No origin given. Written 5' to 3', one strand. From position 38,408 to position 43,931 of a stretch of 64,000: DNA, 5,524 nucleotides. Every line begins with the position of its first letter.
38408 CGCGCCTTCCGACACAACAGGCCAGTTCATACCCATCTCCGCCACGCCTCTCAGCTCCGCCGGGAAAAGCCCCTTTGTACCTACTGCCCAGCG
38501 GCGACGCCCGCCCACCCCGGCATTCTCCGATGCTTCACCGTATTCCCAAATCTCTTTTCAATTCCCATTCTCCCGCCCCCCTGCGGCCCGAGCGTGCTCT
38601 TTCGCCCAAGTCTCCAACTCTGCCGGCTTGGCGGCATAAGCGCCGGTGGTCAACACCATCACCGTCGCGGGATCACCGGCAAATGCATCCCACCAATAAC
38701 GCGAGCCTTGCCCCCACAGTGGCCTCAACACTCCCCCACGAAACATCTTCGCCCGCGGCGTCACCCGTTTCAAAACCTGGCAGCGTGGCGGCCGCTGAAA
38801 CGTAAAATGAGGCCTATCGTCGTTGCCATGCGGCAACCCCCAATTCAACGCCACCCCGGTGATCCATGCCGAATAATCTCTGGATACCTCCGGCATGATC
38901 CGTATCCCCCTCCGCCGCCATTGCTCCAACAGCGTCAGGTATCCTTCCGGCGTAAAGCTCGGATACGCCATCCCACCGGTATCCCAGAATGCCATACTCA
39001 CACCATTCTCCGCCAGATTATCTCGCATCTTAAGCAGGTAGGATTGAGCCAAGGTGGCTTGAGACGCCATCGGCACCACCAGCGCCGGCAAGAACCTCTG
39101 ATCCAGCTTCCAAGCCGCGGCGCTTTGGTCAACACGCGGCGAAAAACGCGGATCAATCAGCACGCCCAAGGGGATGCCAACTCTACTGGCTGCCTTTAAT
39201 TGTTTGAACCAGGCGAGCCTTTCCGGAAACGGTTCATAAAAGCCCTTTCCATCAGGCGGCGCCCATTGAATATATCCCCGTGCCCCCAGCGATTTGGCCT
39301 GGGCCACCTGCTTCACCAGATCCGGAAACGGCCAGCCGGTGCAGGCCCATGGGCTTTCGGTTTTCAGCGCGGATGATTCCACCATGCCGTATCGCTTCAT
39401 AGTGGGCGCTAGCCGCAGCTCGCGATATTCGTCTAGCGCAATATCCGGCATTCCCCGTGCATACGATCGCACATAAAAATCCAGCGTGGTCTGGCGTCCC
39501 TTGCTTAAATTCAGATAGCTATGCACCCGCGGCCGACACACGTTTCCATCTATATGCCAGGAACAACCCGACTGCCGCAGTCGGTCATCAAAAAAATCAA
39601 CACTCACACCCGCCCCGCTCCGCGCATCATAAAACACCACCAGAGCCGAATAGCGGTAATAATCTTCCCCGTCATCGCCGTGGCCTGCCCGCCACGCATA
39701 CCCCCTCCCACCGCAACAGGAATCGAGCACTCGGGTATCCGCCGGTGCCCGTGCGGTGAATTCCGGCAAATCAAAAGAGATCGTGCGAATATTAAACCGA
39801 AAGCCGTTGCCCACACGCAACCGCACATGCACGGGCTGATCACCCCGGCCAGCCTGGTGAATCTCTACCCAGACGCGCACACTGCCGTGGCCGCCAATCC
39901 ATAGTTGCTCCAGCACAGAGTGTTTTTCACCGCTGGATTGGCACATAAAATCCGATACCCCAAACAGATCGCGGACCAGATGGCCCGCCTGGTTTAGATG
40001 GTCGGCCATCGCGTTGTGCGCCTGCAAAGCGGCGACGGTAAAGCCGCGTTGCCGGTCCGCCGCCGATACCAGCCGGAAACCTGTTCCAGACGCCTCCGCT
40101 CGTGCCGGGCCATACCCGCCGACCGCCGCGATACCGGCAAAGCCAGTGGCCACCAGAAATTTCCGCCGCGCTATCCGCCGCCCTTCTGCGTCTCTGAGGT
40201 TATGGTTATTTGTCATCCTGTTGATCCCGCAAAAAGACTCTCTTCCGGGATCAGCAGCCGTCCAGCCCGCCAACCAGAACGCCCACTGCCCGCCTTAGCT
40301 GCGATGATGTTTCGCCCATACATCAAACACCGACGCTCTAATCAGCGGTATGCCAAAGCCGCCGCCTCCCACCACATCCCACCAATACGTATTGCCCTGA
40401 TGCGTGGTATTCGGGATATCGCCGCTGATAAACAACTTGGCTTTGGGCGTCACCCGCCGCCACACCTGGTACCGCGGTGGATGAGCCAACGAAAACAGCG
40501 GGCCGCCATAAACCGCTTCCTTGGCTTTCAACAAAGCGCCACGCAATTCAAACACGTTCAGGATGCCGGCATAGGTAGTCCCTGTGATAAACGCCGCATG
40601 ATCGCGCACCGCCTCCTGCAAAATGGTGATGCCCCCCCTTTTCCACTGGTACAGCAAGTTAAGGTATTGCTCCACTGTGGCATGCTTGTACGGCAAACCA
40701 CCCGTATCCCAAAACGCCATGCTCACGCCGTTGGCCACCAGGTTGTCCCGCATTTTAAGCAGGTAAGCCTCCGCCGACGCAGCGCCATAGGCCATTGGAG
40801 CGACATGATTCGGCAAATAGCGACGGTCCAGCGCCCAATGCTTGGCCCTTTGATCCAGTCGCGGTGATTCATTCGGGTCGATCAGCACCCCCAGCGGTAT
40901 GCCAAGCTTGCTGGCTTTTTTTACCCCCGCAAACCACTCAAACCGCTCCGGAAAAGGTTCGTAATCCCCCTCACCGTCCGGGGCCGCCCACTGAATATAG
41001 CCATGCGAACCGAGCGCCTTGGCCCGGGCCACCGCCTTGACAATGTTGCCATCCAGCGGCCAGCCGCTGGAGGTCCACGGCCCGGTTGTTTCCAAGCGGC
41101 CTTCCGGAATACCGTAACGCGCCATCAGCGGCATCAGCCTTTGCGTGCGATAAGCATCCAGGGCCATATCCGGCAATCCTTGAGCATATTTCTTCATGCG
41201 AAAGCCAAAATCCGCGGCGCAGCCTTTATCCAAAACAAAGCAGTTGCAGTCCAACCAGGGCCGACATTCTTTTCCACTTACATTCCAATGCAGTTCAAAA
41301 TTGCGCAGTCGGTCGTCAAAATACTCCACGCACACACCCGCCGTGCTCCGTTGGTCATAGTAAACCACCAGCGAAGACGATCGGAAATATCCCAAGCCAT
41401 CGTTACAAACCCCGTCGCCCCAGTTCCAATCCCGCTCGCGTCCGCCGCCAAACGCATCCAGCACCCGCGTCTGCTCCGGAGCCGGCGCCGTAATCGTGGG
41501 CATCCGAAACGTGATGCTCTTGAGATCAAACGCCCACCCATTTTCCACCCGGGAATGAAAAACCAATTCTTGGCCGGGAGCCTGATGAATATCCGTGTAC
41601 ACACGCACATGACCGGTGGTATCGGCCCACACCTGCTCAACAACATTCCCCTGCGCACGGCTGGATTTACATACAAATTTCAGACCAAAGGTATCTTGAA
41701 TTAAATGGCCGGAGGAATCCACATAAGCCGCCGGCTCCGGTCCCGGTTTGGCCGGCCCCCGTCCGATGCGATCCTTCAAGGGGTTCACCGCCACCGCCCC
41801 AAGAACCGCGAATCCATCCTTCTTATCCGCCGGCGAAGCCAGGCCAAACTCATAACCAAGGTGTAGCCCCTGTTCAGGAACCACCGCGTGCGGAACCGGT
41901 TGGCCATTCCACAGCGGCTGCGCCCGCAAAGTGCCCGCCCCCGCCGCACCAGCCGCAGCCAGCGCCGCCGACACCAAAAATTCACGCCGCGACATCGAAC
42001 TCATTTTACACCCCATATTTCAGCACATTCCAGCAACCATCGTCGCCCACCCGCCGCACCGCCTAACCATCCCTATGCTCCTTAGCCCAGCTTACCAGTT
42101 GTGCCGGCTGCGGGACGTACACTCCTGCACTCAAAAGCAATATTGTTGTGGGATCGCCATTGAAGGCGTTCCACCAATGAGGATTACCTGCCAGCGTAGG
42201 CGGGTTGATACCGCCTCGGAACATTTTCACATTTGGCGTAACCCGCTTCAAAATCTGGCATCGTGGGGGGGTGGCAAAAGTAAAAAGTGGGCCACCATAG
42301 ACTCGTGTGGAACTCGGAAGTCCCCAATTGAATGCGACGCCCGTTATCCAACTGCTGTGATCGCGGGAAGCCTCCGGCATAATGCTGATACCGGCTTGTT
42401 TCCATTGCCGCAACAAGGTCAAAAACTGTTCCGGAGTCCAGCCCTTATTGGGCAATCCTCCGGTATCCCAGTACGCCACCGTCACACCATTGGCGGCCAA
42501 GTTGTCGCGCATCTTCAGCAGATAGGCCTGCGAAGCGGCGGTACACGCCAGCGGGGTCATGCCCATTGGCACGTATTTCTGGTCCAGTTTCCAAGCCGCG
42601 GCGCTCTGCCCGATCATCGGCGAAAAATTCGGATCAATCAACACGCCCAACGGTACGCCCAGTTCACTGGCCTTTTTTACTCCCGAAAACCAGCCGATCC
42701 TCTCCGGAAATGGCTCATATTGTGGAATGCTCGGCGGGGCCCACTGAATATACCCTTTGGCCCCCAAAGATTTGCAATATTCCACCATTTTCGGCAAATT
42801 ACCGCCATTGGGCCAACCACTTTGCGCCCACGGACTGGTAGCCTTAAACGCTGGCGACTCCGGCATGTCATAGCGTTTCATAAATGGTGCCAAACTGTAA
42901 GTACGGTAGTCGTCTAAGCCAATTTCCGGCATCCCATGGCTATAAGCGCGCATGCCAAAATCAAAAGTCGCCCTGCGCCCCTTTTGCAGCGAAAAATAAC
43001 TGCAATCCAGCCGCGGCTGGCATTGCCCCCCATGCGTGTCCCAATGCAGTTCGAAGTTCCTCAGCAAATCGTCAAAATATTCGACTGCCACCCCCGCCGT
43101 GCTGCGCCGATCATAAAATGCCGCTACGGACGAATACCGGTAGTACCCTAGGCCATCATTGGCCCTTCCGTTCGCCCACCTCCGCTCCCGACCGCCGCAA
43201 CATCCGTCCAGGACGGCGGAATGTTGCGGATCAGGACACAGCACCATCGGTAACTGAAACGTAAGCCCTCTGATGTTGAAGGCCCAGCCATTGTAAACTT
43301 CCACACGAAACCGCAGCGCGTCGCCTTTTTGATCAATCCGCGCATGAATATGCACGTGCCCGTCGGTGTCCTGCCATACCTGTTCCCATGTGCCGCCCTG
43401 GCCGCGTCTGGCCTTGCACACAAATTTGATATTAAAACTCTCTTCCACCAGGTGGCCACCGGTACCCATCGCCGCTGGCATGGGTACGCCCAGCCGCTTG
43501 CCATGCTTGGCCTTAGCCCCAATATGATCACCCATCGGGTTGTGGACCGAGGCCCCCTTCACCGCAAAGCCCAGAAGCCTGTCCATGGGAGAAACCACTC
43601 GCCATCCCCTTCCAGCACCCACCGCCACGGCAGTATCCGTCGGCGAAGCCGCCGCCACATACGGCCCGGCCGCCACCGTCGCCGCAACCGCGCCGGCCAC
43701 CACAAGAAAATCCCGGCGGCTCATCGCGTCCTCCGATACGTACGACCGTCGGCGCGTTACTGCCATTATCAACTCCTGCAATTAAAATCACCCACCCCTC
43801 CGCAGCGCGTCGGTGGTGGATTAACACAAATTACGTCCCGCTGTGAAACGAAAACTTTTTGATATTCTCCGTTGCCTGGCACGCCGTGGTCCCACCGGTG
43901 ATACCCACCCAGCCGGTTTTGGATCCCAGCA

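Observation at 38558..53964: Tandem array of five paralogs of an uncharacterised family (four with Tat signals) with GH-A-like catalytic signatures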

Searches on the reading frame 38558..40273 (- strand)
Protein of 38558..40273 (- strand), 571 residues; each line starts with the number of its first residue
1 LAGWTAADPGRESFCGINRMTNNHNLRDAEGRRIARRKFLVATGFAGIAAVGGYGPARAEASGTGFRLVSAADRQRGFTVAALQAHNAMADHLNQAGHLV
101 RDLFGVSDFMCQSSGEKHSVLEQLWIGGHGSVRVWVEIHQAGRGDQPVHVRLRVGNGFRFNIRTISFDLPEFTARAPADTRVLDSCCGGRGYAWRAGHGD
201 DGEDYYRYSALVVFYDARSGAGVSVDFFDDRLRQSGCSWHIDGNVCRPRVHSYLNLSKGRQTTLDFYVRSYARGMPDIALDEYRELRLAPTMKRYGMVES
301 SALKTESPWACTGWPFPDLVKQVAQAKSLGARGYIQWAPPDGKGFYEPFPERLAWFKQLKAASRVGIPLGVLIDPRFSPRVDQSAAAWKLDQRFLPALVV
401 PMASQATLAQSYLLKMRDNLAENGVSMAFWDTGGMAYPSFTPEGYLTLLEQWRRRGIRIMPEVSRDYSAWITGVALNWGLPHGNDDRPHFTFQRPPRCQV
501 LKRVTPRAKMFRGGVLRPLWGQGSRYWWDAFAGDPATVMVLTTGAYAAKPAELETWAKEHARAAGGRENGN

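Call 4: search_protein_families(library=pfam, proteins=[window:38558-40273:-], max_evalue=1)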
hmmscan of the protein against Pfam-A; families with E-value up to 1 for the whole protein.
window:38558-40273:- (571 aa): 0 families

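Call 5: search_protein_families(library=ncbifam, proteins=[window:38558-40273:-], max_evalue=1)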
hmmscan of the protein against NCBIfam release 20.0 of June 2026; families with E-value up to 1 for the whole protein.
window:38558-40273:- (571 aa): 1 family
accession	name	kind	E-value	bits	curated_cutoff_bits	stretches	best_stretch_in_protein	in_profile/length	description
TIGR01409.1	TAT_signal_seq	domain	0.15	12.5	16.7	1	36-59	3-29/29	twin-arginine translocation signal domain-containing protein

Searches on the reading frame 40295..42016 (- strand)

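Call 4: search_protein_families(library=pfam, proteins=[window:40295-42016:-], max_evalue=1)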
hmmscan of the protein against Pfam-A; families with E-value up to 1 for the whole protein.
window:40295-42016:- (573 aa): 2 families
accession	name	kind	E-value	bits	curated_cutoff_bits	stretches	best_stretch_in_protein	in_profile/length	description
PF10399.14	UCR_Fe-S_N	-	0.027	14.3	24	1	7-29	8-29/41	Ubiquitinol-cytochrome C reductase Fe-S subunit TAT signal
PF23158.1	DUF7056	-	0.14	12.2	27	1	275-299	14-38/54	Domain of unknown function (DUF7056)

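Call 5: search_protein_families(library=ncbifam, proteins=[window:40295-42016:-], max_evalue=1)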
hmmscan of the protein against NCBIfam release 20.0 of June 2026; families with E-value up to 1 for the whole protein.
window:40295-42016:- (573 aa): 2 families
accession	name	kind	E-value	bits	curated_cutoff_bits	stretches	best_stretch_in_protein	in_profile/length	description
TIGR01409.1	TAT_signal_seq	domain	0.028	14.8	16.7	1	9-32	2-24/29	twin-arginine translocation signal domain-containing protein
TIGR02811.1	formate_TAT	hypoth_equivalog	0.13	12.6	48.45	1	6-29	7-31/66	formate dehydrogenase region TAT target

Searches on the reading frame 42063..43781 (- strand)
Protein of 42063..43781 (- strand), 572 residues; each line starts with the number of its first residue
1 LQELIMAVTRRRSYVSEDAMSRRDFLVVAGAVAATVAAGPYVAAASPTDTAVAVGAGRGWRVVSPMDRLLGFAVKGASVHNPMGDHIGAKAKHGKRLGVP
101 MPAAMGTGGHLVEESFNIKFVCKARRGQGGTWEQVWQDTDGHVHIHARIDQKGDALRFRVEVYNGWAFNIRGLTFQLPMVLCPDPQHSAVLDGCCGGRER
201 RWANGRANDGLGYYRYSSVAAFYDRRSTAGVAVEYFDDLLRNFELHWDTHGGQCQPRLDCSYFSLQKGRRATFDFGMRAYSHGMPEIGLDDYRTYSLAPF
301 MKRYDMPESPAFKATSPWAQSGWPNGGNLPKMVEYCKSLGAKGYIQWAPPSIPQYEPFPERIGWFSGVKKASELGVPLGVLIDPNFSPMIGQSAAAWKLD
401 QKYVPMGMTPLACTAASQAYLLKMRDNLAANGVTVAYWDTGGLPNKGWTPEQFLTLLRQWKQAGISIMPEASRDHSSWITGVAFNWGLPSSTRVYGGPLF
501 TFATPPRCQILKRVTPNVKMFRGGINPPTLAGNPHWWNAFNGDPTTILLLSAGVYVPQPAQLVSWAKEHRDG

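Call 4: search_protein_families(library=pfam, proteins=[window:42063-43781:-], max_evalue=1)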
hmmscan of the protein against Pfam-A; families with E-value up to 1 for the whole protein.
window:42063-43781:- (572 aa): 3 families
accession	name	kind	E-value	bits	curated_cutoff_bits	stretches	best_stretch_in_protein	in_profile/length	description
PF10518.14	TAT_signal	-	0.00057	20.2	22.7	1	20-39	2-21/21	TAT (twin-arginine translocation) pathway signal sequence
PF10399.14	UCR_Fe-S_N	-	0.001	18.8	24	1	16-39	5-28/41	Ubiquitinol-cytochrome C reductase Fe-S subunit TAT signal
PF23710.1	DUF7155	-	0.63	10.7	27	0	25-53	5-32/90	Family of unknown function (DUF7155)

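Call 5: search_protein_families(library=ncbifam, proteins=[window:42063-43781:-], max_evalue=1)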
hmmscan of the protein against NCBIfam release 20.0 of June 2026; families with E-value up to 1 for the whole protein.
window:42063-43781:- (572 aa): 2 families
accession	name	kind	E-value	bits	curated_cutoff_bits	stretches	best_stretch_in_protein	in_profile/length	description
TIGR01409.1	TAT_signal_seq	domain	0.0042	17.4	16.7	1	21-40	2-21/29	twin-arginine translocation signal domain-containing protein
TIGR01416.1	Rieske_proteo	equivalog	0.36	10.8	97.4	1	21-56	2-41/176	ubiquinol-cytochrome c reductase iron-sulfur subunit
